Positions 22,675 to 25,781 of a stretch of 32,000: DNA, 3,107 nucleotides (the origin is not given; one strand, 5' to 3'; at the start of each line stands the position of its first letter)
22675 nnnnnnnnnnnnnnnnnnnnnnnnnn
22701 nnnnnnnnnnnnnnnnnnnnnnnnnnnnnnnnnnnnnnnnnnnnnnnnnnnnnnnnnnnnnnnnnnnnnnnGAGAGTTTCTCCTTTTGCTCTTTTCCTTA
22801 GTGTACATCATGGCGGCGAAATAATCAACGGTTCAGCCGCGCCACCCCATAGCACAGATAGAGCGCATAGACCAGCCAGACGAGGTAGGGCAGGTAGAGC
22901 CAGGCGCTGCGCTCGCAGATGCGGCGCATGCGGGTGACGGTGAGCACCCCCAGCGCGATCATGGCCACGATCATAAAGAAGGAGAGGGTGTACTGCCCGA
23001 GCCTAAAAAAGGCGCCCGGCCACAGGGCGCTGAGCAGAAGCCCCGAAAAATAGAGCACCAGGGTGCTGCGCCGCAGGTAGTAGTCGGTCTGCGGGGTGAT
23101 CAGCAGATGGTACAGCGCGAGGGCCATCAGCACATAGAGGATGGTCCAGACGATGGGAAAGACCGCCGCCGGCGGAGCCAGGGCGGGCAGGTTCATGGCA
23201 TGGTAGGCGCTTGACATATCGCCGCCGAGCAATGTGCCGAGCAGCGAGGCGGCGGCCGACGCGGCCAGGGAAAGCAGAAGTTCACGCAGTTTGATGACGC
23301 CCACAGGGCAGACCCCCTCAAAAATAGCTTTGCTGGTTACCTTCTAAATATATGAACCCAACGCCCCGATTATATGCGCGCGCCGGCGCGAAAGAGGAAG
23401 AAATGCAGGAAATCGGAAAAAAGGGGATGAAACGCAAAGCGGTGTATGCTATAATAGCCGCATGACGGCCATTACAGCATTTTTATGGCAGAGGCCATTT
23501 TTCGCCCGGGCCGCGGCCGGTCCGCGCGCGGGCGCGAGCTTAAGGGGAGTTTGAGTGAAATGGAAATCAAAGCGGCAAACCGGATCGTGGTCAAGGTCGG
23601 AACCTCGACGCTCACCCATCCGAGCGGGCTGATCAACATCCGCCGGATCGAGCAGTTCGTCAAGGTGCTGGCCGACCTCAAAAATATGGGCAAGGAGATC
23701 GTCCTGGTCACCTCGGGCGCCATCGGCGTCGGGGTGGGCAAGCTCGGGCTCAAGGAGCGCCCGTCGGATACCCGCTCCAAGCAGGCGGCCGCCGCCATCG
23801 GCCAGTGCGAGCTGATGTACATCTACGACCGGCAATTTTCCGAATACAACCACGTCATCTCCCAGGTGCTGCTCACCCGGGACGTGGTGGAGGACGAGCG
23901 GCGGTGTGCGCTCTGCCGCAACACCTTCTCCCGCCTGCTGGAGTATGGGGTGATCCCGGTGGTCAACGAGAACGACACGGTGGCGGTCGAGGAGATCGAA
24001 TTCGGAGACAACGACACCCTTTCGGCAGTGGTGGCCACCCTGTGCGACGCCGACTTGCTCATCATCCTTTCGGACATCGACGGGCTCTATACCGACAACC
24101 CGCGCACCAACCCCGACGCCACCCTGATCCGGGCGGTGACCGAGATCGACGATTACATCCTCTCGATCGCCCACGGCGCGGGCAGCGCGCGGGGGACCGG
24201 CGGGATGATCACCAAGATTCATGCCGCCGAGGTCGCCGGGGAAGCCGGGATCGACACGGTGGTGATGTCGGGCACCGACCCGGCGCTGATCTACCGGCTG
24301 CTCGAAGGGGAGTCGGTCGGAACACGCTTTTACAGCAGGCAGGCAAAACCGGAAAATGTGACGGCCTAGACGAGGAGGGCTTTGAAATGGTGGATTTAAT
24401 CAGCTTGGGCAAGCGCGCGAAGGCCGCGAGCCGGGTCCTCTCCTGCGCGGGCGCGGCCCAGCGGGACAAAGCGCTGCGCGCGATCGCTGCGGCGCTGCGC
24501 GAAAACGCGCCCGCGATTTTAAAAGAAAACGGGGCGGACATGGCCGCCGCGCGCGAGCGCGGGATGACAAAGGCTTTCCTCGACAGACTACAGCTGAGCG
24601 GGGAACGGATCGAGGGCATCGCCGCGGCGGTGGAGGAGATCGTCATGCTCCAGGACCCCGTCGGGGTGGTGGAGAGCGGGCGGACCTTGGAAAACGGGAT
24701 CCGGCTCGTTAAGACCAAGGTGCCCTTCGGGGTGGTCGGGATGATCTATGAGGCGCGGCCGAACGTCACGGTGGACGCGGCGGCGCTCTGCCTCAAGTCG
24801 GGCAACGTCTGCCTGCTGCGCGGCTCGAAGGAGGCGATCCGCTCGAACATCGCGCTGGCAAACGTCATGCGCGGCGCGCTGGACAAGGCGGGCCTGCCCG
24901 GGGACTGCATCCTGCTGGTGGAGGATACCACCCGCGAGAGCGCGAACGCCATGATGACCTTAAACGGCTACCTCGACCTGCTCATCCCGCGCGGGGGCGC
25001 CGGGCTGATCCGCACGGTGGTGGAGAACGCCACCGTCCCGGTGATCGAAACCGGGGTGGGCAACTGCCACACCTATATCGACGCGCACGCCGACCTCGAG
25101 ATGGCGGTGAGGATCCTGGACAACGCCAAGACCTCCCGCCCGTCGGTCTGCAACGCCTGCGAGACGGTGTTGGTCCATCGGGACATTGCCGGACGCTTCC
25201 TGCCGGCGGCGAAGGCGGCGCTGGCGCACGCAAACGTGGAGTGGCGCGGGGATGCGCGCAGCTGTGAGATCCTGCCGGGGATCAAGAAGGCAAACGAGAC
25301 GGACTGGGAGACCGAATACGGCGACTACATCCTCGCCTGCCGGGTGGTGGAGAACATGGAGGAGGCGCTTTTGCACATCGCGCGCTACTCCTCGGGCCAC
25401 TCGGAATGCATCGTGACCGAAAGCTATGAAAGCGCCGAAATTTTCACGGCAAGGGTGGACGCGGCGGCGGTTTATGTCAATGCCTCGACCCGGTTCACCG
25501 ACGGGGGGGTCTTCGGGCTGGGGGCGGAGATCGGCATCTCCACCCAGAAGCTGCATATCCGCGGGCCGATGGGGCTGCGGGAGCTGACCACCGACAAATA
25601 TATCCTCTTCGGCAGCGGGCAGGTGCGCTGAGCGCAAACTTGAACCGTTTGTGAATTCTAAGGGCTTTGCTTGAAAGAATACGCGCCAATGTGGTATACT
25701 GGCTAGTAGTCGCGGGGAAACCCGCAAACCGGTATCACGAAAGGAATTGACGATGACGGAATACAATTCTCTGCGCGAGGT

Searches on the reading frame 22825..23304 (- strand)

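Call 33: search_protein_families(library=pfam, proteins=[window:22825-23304:-])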
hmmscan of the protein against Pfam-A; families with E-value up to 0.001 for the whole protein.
window:22825-23304:- (159 aa): 1 family
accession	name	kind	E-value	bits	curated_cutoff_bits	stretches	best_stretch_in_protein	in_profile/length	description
PF03073.20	TspO_MBR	-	1.3e-29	103.2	24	1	15-154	4-143/145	TspO/MBR family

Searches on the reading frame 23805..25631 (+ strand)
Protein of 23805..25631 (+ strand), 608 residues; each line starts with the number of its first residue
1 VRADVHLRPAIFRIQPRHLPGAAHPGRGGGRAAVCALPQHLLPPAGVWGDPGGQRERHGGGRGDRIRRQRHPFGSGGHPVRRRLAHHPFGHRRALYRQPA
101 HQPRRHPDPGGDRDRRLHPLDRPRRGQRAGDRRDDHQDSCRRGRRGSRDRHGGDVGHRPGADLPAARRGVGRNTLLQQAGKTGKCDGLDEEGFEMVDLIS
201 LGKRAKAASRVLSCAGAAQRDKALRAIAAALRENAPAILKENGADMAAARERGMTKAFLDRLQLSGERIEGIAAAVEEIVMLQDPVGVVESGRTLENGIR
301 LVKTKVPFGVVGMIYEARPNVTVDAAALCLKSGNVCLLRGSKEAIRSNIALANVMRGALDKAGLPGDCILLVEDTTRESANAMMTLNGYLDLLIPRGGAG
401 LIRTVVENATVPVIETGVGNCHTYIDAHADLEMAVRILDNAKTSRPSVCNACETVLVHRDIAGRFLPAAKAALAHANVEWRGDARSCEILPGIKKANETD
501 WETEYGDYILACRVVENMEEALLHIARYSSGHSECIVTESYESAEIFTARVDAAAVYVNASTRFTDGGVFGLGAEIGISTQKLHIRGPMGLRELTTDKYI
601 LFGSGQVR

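Call 33: search_protein_families(library=pfam, proteins=[window:23805-25631:+])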
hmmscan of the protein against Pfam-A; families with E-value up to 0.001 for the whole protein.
window:23805-25631:+ (608 aa): 1 family
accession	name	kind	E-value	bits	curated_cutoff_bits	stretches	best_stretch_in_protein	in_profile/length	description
PF00171.27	Aldedh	-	8.6e-18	64.6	23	1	203-496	36-315/461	Aldehyde dehydrogenase family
